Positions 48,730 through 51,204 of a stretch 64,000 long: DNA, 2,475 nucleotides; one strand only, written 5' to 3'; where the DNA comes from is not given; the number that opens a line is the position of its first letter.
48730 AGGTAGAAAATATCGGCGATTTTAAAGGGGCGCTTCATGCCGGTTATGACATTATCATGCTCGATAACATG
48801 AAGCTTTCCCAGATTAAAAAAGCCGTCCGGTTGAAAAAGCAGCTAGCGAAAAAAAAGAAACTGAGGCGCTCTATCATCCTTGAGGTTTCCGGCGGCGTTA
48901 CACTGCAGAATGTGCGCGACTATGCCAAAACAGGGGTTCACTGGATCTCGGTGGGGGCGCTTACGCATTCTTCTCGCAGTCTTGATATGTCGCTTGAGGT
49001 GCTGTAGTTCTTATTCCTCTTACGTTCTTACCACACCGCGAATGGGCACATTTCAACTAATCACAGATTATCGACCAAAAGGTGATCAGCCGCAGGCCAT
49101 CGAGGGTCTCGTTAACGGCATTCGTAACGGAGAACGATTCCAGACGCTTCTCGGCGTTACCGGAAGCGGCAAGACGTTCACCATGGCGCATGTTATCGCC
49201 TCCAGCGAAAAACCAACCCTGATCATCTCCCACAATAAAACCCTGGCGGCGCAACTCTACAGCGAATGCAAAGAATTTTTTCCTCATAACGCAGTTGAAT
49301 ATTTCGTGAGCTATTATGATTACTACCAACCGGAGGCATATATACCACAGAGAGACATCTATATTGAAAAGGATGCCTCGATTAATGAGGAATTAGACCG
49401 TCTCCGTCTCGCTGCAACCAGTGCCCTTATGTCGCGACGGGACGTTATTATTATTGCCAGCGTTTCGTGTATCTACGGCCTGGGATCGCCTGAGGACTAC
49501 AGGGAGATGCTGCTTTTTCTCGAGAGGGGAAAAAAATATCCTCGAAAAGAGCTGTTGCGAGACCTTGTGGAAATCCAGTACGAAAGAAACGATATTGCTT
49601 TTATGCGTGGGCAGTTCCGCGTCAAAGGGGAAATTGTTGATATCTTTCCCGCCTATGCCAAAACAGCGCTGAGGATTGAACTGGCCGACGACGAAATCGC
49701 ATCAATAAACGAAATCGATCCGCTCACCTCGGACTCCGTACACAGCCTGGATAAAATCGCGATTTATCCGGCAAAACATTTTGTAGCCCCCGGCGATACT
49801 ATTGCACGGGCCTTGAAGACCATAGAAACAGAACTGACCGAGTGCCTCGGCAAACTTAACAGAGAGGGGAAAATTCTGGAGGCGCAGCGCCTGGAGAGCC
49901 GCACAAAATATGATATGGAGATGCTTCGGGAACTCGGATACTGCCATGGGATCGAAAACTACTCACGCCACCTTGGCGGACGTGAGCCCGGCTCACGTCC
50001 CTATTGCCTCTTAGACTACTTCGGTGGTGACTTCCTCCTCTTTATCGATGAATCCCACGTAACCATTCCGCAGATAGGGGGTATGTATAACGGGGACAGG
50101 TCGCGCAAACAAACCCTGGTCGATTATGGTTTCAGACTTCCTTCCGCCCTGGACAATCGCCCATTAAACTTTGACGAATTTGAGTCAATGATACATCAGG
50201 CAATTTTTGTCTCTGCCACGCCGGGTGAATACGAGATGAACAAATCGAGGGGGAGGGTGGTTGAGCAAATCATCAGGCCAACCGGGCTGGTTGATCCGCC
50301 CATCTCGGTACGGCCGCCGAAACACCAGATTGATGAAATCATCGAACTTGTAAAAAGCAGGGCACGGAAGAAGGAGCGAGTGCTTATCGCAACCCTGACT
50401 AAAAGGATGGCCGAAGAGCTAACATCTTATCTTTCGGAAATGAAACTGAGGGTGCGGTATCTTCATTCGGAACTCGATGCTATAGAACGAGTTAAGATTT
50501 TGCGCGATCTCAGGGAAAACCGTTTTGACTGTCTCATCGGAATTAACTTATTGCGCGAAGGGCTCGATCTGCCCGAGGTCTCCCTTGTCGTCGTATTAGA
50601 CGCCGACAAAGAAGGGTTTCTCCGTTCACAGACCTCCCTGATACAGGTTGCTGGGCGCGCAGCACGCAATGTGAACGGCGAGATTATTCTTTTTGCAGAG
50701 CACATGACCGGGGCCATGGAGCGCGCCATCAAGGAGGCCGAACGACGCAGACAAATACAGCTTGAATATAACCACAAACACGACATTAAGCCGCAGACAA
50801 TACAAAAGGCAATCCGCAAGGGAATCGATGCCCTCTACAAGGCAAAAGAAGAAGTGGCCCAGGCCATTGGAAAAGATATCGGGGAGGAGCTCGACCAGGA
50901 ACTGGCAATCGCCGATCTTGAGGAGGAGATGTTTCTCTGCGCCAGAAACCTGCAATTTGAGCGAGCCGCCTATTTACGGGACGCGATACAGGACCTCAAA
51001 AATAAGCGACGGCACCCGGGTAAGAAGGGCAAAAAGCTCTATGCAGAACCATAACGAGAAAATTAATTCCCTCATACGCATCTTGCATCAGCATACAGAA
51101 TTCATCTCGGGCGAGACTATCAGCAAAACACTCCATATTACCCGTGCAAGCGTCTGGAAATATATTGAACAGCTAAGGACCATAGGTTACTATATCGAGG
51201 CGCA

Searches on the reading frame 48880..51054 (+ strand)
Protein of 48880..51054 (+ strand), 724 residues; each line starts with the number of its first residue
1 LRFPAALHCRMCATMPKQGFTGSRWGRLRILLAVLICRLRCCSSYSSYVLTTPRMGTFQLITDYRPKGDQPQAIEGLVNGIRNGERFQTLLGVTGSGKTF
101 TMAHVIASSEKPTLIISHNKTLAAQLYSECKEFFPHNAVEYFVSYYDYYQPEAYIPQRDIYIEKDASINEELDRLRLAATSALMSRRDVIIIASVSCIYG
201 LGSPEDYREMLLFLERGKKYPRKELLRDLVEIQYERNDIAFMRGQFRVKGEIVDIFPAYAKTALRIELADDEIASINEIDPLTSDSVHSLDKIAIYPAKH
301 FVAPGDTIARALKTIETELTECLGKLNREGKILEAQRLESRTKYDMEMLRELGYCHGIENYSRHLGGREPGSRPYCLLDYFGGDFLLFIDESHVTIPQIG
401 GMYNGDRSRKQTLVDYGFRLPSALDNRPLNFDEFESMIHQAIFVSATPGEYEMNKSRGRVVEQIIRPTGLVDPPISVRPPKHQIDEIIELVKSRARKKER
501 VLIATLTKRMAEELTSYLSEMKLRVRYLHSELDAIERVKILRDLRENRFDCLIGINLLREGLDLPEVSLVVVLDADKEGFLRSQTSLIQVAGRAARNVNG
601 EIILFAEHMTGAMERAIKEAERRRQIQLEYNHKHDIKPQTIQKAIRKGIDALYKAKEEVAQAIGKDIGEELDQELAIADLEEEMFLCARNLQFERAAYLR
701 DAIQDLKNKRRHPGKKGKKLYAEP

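Call 64: search_protein_families(library=pfam, proteins=[window:48880-51054:+], max_evalue=0.00001)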
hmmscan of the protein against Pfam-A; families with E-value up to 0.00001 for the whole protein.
window:48880-51054:+ (724 aa): 5 families
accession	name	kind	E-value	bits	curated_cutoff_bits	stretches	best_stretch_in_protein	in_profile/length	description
PF17757.6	UvrB_inter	-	2.1e-34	117.9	22.9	1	213-301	2-91/91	UvrB interaction domain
PF00271.37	Helicase_C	-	2.7e-20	73.1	23.5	1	484-597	3-109/110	Helicase conserved C-terminal domain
PF12344.14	UvrB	-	2.6e-18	66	27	1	604-646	1-43/43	Ultra-violet resistance protein B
PF04851.21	ResIII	-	5.1e-11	43.2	22.5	1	66-192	4-131/164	Type III restriction enzyme, res subunit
PF02151.25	UVR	-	1.7e-07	31.2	21.5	1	677-708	4-35/36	UvrB/uvrC motif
